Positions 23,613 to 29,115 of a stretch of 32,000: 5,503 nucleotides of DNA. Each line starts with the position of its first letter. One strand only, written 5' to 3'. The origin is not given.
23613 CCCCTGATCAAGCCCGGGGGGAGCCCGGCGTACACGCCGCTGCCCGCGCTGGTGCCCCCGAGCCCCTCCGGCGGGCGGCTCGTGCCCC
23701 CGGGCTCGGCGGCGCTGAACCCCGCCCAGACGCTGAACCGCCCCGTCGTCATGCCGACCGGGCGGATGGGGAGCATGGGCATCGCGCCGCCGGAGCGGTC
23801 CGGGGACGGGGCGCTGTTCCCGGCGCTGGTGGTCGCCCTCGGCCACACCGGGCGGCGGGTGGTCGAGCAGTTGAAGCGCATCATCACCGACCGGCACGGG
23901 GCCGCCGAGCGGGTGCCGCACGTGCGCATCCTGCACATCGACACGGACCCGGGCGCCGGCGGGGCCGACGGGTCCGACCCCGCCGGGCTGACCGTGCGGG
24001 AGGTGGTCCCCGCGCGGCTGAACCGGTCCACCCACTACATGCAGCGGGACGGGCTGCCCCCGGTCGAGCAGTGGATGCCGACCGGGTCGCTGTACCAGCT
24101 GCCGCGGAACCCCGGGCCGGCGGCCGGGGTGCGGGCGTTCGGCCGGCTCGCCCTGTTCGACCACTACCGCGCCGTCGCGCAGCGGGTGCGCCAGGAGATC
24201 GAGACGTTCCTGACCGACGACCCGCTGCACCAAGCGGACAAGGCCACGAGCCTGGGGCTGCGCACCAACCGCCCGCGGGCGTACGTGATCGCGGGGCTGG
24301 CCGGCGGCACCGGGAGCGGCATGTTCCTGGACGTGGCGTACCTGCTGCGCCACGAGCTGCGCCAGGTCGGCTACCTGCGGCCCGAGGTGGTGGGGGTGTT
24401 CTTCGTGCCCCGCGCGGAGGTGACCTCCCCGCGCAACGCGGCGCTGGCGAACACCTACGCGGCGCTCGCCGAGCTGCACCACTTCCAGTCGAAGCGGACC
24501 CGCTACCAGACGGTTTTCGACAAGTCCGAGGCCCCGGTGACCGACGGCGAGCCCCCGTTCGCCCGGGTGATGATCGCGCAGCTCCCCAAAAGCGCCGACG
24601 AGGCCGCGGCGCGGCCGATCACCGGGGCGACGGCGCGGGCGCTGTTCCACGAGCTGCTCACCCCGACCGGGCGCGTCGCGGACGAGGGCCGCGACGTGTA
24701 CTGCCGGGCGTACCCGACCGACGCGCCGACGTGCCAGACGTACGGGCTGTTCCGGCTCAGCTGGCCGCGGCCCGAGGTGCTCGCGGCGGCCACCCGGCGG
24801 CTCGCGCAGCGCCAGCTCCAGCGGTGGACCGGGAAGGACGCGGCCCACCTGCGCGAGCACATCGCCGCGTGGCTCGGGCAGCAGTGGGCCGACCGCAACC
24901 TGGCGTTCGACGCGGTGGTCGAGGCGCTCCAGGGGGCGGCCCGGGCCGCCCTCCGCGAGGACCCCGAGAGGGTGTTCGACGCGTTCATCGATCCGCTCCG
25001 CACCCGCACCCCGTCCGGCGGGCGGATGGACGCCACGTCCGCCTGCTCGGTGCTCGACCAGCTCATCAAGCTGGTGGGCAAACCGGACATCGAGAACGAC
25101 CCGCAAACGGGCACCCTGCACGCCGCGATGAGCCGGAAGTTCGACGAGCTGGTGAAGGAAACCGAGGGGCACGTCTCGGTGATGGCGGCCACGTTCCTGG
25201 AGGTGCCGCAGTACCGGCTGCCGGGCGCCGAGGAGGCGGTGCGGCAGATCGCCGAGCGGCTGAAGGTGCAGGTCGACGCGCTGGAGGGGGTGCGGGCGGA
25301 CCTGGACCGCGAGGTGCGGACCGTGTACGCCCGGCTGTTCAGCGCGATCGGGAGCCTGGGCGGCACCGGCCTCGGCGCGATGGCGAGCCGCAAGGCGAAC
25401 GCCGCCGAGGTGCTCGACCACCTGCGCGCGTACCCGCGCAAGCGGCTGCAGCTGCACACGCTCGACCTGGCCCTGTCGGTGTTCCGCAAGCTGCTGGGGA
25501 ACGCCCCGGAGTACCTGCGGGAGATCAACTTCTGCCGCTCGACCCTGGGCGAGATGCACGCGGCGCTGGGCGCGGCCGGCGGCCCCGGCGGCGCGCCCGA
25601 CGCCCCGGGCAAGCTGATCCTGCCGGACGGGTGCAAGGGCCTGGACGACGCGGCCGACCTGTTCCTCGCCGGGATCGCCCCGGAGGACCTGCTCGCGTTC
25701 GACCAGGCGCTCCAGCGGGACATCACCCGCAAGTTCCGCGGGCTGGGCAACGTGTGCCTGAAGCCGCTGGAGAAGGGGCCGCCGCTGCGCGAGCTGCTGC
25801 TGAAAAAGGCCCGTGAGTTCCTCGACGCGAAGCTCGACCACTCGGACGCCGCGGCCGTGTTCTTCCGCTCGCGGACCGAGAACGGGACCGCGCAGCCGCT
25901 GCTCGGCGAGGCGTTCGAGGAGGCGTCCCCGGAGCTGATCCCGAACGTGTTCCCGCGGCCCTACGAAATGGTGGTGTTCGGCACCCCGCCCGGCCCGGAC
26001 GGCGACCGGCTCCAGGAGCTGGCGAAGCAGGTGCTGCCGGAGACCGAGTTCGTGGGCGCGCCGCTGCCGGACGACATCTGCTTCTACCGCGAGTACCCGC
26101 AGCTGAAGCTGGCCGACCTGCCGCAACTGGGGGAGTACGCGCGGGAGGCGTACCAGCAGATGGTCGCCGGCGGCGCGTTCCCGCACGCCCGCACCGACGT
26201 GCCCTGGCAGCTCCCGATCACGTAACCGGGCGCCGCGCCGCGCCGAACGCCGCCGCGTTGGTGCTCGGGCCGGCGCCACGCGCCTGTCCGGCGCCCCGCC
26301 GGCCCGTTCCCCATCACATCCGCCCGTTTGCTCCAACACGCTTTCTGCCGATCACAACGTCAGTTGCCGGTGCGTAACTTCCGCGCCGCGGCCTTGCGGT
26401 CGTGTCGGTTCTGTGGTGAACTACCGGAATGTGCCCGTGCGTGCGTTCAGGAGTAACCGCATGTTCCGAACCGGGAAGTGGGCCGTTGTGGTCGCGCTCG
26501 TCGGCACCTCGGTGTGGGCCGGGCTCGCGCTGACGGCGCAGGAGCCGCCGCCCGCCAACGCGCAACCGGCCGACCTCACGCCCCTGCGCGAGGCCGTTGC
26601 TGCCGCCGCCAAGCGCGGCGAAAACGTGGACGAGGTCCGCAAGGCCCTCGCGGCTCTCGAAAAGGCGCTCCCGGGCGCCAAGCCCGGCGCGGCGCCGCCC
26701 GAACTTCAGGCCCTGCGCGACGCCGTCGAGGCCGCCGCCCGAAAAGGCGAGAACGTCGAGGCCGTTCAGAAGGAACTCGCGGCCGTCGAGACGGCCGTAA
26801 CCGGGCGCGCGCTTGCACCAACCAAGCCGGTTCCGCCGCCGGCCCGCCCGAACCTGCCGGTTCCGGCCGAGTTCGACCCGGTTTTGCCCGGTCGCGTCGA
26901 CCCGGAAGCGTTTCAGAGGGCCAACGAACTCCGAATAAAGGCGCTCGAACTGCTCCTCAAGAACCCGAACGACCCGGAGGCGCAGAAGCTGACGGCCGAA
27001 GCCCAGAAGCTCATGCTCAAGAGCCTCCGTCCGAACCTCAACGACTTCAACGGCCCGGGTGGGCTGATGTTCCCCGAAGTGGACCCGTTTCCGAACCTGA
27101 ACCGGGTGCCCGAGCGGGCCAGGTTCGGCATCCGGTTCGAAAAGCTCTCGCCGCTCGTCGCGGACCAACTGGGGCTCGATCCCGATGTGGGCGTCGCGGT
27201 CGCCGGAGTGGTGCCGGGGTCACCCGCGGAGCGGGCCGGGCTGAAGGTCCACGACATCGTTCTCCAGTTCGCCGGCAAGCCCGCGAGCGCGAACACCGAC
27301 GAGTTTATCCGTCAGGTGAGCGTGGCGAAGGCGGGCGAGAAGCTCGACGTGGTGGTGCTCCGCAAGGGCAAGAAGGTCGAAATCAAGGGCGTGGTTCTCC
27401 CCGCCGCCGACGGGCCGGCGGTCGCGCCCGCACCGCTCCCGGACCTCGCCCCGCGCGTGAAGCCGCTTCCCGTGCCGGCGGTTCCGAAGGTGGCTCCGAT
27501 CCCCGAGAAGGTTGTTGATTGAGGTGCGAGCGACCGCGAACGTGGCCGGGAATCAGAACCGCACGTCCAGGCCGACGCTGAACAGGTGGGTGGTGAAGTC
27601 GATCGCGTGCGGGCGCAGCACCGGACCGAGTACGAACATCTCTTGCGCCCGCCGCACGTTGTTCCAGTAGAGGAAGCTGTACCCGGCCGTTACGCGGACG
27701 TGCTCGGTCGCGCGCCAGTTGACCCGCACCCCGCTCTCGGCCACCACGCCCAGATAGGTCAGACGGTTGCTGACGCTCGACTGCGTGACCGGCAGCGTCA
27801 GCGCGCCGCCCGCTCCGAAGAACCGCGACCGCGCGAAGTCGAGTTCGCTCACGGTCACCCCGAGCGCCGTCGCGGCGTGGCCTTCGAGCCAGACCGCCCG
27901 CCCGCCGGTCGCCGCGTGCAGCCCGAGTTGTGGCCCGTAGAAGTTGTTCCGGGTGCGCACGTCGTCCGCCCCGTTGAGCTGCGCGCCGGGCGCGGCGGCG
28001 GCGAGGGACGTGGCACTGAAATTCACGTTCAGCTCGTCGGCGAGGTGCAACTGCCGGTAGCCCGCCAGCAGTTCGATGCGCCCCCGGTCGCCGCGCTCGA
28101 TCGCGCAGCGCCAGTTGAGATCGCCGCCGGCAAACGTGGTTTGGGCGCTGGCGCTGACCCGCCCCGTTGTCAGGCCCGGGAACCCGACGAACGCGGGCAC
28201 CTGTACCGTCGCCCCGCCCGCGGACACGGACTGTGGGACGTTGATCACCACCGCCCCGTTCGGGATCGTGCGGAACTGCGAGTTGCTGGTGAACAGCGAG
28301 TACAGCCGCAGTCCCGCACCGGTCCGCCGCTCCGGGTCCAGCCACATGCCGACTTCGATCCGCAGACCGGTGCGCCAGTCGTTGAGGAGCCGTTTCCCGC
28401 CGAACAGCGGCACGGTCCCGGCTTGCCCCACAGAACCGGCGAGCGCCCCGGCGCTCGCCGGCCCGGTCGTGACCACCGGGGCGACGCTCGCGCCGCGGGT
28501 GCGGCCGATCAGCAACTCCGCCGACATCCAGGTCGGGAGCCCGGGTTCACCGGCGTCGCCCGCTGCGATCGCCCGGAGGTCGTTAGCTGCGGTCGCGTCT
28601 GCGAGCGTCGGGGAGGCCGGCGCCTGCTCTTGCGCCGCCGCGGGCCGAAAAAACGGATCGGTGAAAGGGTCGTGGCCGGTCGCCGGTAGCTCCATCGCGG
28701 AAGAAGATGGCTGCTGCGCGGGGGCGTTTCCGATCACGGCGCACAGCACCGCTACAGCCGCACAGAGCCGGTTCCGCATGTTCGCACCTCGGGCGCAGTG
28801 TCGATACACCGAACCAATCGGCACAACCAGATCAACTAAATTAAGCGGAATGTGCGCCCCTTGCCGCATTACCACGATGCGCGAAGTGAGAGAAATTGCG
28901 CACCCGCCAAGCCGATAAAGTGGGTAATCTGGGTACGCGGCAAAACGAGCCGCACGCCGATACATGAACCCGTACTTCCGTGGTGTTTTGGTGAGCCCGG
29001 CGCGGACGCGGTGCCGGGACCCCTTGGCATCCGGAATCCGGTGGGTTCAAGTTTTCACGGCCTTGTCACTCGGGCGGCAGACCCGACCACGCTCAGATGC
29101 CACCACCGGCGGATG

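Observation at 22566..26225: Hanks-type Ser/Thr kinase covalently fused to a tubulin/FtsZ-superfamily-like GTPase module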

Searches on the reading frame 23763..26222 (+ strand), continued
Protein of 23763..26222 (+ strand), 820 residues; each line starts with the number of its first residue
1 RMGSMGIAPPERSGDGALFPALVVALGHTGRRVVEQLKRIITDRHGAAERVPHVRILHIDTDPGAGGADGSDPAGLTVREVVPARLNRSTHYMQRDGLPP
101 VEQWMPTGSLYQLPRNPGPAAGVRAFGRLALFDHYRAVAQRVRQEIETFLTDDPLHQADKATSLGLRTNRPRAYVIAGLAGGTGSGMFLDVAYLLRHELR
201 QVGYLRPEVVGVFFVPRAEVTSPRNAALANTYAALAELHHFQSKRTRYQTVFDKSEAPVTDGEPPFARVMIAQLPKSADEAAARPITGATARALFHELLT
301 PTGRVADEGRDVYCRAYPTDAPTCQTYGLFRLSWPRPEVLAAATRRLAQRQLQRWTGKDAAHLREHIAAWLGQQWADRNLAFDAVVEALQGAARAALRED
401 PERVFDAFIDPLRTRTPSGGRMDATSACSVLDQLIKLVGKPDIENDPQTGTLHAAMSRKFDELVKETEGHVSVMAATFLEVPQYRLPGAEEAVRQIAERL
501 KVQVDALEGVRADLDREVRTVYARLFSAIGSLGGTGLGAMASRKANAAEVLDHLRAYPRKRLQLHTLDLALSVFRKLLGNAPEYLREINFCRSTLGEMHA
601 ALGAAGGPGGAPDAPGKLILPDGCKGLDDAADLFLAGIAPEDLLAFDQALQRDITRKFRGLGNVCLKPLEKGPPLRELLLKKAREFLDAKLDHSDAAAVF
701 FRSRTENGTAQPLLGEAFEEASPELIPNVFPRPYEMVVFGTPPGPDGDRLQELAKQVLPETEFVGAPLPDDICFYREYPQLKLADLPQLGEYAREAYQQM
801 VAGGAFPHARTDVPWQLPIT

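Call 45: search_protein_families(library=pfam, proteins=[P0128, P0152, P0192, P0211, P0236, P0259, P0265, P0221], max_evalue=0.001)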
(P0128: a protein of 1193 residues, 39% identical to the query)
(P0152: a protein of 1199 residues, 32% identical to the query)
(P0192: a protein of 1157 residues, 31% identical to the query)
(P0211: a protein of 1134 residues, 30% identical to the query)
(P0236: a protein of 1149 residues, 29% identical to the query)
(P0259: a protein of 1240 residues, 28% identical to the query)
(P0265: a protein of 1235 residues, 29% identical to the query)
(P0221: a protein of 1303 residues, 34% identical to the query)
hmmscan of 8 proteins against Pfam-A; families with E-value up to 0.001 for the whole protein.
P0128 (1193 aa): 4 families
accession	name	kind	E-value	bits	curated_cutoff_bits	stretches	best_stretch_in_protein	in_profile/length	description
PF13809.12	Tubulin_2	-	1.2e-52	179.8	27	1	390-720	1-354/356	Tubulin like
PF00069.31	Pkinase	-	1.9e-29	103.3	31.7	1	15-258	1-251/263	Protein kinase domain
PF07714.23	PK_Tyr_Ser-Thr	-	2.4e-18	66.8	23.1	1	17-232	3-220/258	Protein tyrosine and serine/threonine kinase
PF00091.31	Tubulin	-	3.7e-05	24.5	33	0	390-451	3-75/190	Tubulin/FtsZ family, GTPase domain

P0152 (1199 aa): 3 families
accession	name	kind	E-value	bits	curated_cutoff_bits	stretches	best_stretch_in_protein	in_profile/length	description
PF13809.12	Tubulin_2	-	7.8e-43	147.5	27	1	400-727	1-355/356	Tubulin like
PF00069.31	Pkinase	-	9.5e-32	110.9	31.7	1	14-265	1-258/263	Protein kinase domain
PF07714.23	PK_Tyr_Ser-Thr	-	6.4e-19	68.7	23.1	1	16-258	3-249/258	Protein tyrosine and serine/threonine kinase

P0192 (1157 aa): 3 families
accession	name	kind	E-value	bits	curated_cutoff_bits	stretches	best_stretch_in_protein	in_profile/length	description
PF13809.12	Tubulin_2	-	3.8e-39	135.4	27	1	369-689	1-353/356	Tubulin like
PF00069.31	Pkinase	-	1.5e-30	106.9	31.7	1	17-235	1-214/263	Protein kinase domain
PF07714.23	PK_Tyr_Ser-Thr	-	5.2e-17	62.4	23.1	1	19-231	3-215/258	Protein tyrosine and serine/threonine kinase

P0211 (1134 aa): 3 families
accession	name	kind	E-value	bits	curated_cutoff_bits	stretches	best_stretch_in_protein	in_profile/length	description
PF13809.12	Tubulin_2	-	6.4e-48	164.2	27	1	346-670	1-355/356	Tubulin like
PF00069.31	Pkinase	-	1.9e-33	116.4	31.7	1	15-265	1-257/263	Protein kinase domain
PF07714.23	PK_Tyr_Ser-Thr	-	3.1e-20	73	23.1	1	17-268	3-257/258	Protein tyrosine and serine/threonine kinase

P0236 (1149 aa): 3 families
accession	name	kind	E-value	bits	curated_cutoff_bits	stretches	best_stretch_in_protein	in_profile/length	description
PF13809.12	Tubulin_2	-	2e-34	119.8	27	1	363-612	1-267/356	Tubulin like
PF00069.31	Pkinase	-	7.4e-32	111.2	31.7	1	17-239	1-220/263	Protein kinase domain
PF07714.23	PK_Tyr_Ser-Thr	-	7.1e-22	78.4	23.1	1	19-228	3-214/258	Protein tyrosine and serine/threonine kinase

P0259 (1240 aa): 3 families
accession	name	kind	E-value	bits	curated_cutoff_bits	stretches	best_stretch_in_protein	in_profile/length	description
PF13809.12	Tubulin_2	-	2.2e-46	159.2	27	1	386-769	1-347/356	Tubulin like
PF00069.31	Pkinase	-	5e-28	98.7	31.7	1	15-267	1-259/263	Protein kinase domain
PF07714.23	PK_Tyr_Ser-Thr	-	7.1e-16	58.7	23.1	1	17-261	3-250/258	Protein tyrosine and serine/threonine kinase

P0265 (1235 aa): 3 families
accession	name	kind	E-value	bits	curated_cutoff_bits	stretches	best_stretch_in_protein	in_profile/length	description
PF13809.12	Tubulin_2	-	3.1e-34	119.2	27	1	402-738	1-355/356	Tubulin like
PF00069.31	Pkinase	-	6.2e-32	111.5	31.7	1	15-261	1-253/263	Protein kinase domain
PF07714.23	PK_Tyr_Ser-Thr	-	3.2e-20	73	23.1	1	17-259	3-248/258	Protein tyrosine and serine/threonine kinase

P0221 (1303 aa): 4 families
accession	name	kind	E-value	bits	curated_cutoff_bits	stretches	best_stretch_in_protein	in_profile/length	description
PF13809.12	Tubulin_2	-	1.4e-44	153.3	27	1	407-759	1-355/356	Tubulin like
PF00069.31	Pkinase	-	1.3e-34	120.2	31.7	1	15-280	1-254/263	Protein kinase domain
PF07714.23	PK_Tyr_Ser-Thr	-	5.2e-19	69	23.1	1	17-232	3-219/258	Protein tyrosine and serine/threonine kinase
PF00091.31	Tubulin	-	1.2e-05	26.1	33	0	558-628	111-175/190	Tubulin/FtsZ family, GTPase domain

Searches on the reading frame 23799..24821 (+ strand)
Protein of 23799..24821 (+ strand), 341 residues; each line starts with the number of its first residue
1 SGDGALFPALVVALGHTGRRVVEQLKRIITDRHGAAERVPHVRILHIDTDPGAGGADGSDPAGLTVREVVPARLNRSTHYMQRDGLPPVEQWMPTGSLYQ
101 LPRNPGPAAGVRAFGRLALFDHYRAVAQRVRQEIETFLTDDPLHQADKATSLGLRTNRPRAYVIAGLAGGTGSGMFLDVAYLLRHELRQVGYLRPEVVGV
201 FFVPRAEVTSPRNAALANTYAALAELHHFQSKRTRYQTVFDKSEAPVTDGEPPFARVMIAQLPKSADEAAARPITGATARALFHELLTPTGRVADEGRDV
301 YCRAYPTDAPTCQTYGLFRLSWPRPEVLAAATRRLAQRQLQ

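Call 73: search_solved_structures(query=A5, max_evalue=10, show_alignments=3)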
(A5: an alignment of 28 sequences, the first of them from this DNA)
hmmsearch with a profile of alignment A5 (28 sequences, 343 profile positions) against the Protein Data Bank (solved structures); distinct sequences matched with E-value up to 10: 1.
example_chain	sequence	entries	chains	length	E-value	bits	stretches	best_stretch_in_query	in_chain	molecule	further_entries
1oqk_A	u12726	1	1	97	0.7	12.1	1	279-338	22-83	conserved protein MTH11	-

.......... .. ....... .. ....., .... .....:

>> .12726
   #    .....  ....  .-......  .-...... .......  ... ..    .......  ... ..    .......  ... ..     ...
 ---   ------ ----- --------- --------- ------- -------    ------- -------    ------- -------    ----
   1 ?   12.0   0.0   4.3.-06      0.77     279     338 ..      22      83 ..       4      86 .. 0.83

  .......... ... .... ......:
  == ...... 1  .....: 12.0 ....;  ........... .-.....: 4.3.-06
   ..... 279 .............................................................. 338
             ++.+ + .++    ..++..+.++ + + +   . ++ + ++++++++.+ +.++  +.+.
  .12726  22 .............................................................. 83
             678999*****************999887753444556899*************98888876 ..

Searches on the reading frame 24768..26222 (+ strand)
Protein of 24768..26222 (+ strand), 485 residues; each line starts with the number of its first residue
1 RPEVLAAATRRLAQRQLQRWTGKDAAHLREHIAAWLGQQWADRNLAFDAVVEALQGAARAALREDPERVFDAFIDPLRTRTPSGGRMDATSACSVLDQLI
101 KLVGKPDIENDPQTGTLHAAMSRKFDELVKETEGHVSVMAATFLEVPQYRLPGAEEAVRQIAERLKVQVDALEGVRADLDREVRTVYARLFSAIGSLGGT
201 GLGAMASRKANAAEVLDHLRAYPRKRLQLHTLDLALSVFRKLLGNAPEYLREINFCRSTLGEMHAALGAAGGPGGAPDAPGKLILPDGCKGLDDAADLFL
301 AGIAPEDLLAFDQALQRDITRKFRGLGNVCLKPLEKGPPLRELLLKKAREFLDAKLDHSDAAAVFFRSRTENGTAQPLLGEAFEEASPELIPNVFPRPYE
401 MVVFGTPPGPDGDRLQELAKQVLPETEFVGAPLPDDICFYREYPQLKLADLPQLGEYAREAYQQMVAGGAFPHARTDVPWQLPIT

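Call 64: predict_structure(alignment_id=A4)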
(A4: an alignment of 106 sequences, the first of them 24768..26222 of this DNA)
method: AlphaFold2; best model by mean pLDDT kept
length: 485 residues; sequences in the alignment: 106
mean_pLDDT: 90.0   pTM: 0.79
mean pLDDT of the five models: 90.0, 89.8, 88.9, 88.6, 87.8
residues with pLDDT >= 90: 328; 70-90: 120; 50-70: 36; < 50: 1
segments of 3 or more residues with pLDDT < 50: none
pLDDT, mean of each block of 10 residues (from residue 1): 88 96 93 98 98 98 98 89 72 97 88 91 98 98 94 97 98 98 97 92 84 96 98 98 98 97 94 60 79 91 94 97 97 97 97 80 81 82 84 82 93 94 92 88 83 80 82 60 53
secondary structure, 60 per line:
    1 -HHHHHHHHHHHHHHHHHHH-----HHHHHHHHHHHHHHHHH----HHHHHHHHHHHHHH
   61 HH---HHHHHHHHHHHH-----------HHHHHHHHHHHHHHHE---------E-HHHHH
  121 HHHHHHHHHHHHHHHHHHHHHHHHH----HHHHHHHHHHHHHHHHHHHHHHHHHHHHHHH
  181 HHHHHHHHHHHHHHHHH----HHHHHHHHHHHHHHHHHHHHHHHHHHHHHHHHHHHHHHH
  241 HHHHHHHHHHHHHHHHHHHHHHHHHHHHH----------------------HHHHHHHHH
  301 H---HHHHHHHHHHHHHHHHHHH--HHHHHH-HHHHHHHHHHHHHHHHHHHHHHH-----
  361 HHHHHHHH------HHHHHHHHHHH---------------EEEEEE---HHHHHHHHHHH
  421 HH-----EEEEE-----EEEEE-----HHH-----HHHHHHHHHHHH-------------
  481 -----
elements in order: H2-20 H26-42 H47-62 H66-77 H89-103 H116-145 H150-197 H202-269 H292-301 H305-323 H326-331 H333-355 H361-368 H375-385 E401-406 H410-422 E428-432 E438-442 H456-467

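Call 67: fold_search(model_id=the predicted structure, library=pdb)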
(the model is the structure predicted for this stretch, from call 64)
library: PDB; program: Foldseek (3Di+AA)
matches with E <= 10: 514; with E <= 0.001: 0
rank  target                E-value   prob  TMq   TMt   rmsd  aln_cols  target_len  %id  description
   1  6h2e_P                6.7e-03  0.98  0.20  0.33  31.6       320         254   14  Structure of the soluble AhlC of the tripartite alpha-pore forming toxin, AHL, from Aeromonas hydrophila. (released 2019-07-10)
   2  7a0g_DDD              9.5e-03  0.92  0.18  0.25  33.0       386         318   12  Structure of the SmhB pore of the tripartite alpha-pore forming toxin, Smh, from Serratia marcescens. (released 2021-03-31)
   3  7a0g_III              9.5e-03  0.91  0.18  0.25  32.9       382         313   12  Structure of the SmhB pore of the tripartite alpha-pore forming toxin, Smh, from Serratia marcescens. (released 2021-03-31)
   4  7a0g_FFF              1.5e-02  0.63  0.13  0.19  37.9       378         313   11  Structure of the SmhB pore of the tripartite alpha-pore forming toxin, Smh, from Serratia marcescens. (released 2021-03-31)
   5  6r1j_D                1.6e-02  0.98  0.19  0.32  34.5       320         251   11  Structure of the soluble AhlC triple head mutant of the tripartite alpha-pore forming toxin, AHL, from Aeromonas hydro (released 2019-07-10)
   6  7a0g_BBB              1.9e-02  0.85  0.18  0.25  33.0       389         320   12  Structure of the SmhB pore of the tripartite alpha-pore forming toxin, Smh, from Serratia marcescens. (released 2021-03-31)
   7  7a0g_EEE              1.9e-02  0.51  0.13  0.17  39.3       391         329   11  Structure of the SmhB pore of the tripartite alpha-pore forming toxin, Smh, from Serratia marcescens. (released 2021-03-31)
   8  6ek7                  2.0e-02  0.35  0.13  0.16  39.4       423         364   10  YaxA from Yersinia enterocolitica (released 2018-05-16)
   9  7a0g_AAA              2.7e-02  0.66  0.14  0.20  38.8       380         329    9  Structure of the SmhB pore of the tripartite alpha-pore forming toxin, Smh, from Serratia marcescens. (released 2021-03-31)
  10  6r1j_J                3.2e-02  0.84  0.16  0.24  36.1       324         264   11  Structure of the soluble AhlC triple head mutant of the tripartite alpha-pore forming toxin, AHL, from Aeromonas hydro (released 2019-07-10)
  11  6h2f_D                3.2e-02  0.66  0.17  0.21  32.4       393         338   11  Structure of the pre-pore AhlB of the tripartite alpha-pore forming toxin, AHL, from Aeromonas hydrophila. (released 2019-07-10)
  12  6h2f_F                3.4e-02  0.63  0.17  0.22  33.1       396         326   11  Structure of the pre-pore AhlB of the tripartite alpha-pore forming toxin, AHL, from Aeromonas hydrophila. (released 2019-07-10)
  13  7a0g_HHH              3.7e-02  0.60  0.14  0.20  38.6       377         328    9  Structure of the SmhB pore of the tripartite alpha-pore forming toxin, Smh, from Serratia marcescens. (released 2021-03-31)
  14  6gy6_A                4.6e-02  0.23  0.12  0.14  38.0       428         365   12  XaxAB pore complex from Xenorhabdus nematophila (released 2018-07-25)
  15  6h2f_H                4.8e-02  0.57  0.17  0.22  32.8       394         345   11  Structure of the pre-pore AhlB of the tripartite alpha-pore forming toxin, AHL, from Aeromonas hydrophila. (released 2019-07-10)
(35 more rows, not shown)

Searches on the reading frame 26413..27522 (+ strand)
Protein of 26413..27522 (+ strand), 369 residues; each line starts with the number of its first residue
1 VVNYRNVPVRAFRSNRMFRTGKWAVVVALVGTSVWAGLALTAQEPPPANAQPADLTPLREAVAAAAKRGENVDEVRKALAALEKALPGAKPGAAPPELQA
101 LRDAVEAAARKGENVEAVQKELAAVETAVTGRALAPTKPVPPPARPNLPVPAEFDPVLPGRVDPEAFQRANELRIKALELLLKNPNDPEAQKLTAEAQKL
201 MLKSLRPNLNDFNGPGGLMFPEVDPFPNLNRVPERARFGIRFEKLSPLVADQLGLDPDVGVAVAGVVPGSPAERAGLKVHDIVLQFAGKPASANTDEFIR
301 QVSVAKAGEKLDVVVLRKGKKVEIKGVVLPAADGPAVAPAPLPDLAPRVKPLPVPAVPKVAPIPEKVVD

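Call 9: search_protein_families(library=pfam, proteins=[window:26413-27522:+], max_evalue=0.01)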
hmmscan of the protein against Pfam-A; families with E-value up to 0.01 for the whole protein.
window:26413-27522:+ (369 aa): 3 families
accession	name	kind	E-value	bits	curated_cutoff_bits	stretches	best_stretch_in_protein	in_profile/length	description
PF13180.12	PDZ_2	-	1.8e-11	44.6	27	1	238-324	3-76/80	PDZ domain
PF17820.7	PDZ_6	-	6.3e-09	35.9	27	1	263-317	2-54/54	PDZ domain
PF00595.29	PDZ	-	6.4e-07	30.1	23.2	1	234-315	8-80/81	PDZ domain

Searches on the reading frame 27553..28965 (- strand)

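Call 9: search_protein_families(library=pfam, proteins=[window:27553-28965:-], max_evalue=0.01)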
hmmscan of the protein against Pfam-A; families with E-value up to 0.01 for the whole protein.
window:27553-28965:- (470 aa): 1 family
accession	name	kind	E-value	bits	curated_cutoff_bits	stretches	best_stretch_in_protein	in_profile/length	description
PF07585.17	BBP7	-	2e-49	169.1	26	1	146-442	1-306/350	Putative beta barrel porin-7 (BBP7)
